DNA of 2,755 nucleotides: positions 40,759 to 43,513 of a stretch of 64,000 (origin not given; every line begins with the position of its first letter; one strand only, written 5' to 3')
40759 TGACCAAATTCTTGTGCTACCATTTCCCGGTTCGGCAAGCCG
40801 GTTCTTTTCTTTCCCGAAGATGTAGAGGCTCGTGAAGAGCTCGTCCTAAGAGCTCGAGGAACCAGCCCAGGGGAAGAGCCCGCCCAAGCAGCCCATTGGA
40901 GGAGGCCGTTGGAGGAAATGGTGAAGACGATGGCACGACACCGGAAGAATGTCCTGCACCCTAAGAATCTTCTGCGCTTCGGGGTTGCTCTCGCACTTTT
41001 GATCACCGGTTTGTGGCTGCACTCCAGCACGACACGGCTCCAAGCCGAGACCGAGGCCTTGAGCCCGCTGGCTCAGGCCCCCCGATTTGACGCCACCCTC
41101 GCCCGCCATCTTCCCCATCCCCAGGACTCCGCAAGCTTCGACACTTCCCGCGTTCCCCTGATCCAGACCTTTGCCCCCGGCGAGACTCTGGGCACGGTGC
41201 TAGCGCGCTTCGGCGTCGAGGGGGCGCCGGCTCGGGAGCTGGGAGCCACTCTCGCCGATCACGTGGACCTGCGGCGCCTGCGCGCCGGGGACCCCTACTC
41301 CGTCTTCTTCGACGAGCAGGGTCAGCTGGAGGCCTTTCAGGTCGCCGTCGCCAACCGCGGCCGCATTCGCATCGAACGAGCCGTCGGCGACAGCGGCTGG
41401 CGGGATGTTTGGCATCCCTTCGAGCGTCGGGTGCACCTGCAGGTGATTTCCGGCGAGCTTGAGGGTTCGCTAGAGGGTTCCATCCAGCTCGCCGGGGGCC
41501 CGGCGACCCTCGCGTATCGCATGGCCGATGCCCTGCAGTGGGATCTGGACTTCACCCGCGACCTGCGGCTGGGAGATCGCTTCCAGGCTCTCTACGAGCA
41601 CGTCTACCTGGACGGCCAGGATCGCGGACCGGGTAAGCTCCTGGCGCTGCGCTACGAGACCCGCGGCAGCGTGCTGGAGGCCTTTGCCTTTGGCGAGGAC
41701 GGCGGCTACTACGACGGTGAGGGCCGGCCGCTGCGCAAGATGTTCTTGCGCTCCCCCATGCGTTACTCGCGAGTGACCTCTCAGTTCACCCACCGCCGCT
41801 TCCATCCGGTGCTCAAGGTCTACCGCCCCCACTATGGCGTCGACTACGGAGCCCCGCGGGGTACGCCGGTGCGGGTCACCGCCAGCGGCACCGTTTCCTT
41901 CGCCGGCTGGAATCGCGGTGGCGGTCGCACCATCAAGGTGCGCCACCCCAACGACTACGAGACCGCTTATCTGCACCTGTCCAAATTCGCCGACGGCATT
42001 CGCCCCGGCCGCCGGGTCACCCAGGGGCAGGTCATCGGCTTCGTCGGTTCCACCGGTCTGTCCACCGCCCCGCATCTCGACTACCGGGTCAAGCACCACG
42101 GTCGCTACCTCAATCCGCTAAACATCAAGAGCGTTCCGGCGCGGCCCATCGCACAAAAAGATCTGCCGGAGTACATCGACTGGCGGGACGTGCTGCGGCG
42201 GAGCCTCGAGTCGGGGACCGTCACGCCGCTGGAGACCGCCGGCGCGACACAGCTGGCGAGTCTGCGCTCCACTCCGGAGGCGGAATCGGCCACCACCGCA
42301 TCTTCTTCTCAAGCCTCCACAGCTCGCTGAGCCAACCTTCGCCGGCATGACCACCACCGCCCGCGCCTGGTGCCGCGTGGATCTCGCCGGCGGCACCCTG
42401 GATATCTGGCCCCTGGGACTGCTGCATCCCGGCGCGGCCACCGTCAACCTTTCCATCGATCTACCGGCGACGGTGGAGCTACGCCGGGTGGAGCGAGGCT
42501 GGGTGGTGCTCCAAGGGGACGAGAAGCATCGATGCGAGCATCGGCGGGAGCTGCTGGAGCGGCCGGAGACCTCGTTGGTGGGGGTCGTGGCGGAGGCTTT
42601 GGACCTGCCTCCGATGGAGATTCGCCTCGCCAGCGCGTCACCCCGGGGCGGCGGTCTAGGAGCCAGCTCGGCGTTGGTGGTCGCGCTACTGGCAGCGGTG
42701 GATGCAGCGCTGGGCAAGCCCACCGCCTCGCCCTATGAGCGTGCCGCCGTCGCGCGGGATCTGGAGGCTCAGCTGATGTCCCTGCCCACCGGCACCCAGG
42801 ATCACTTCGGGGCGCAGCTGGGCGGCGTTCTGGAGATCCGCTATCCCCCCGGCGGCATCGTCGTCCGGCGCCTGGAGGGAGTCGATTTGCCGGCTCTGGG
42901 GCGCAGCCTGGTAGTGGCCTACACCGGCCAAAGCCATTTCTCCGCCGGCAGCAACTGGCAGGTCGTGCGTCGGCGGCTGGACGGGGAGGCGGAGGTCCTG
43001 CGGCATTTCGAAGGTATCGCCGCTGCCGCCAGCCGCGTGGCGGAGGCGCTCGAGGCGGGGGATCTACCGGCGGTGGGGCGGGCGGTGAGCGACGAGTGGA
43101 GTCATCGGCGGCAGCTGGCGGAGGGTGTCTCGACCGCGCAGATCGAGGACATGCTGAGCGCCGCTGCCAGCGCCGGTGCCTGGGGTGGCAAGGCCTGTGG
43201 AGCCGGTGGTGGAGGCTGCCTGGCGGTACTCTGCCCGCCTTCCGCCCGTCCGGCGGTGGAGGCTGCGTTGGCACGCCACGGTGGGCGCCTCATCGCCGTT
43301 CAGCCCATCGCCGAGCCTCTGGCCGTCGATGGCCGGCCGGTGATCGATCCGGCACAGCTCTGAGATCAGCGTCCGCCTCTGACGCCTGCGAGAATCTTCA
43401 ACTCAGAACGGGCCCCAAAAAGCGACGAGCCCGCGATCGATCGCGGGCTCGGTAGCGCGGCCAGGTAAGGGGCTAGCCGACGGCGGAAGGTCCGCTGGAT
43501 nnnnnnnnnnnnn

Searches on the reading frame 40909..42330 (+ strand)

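Call 55: search_protein_families(library=pfam, proteins=[window:40909-42330:+], max_evalue=0.00001)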
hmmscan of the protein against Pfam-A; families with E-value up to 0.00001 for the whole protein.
window:40909-42330:+ (473 aa): 2 families
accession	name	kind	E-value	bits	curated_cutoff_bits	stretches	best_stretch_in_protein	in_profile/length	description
PF01551.29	Peptidase_M23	-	6.3e-30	103.7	28.7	1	307-403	2-96/96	Peptidase family M23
PF19425.4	Csd3_N2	-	6e-18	65.4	27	1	178-294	7-121/122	Csd3 second domain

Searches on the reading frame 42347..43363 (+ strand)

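Call 55: search_protein_families(library=pfam, proteins=[window:42347-43363:+], max_evalue=0.00001)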
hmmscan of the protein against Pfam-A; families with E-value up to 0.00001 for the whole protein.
window:42347-43363:+ (338 aa): 2 families
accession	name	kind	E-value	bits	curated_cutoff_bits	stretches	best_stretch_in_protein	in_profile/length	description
PF08544.19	GHMP_kinases_C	-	5e-13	49.7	21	1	232-312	2-83/85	GHMP kinases C terminal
PF00288.32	GHMP_kinases_N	-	2.3e-10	41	22.3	1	80-160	9-87/87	GHMP kinases N terminal domain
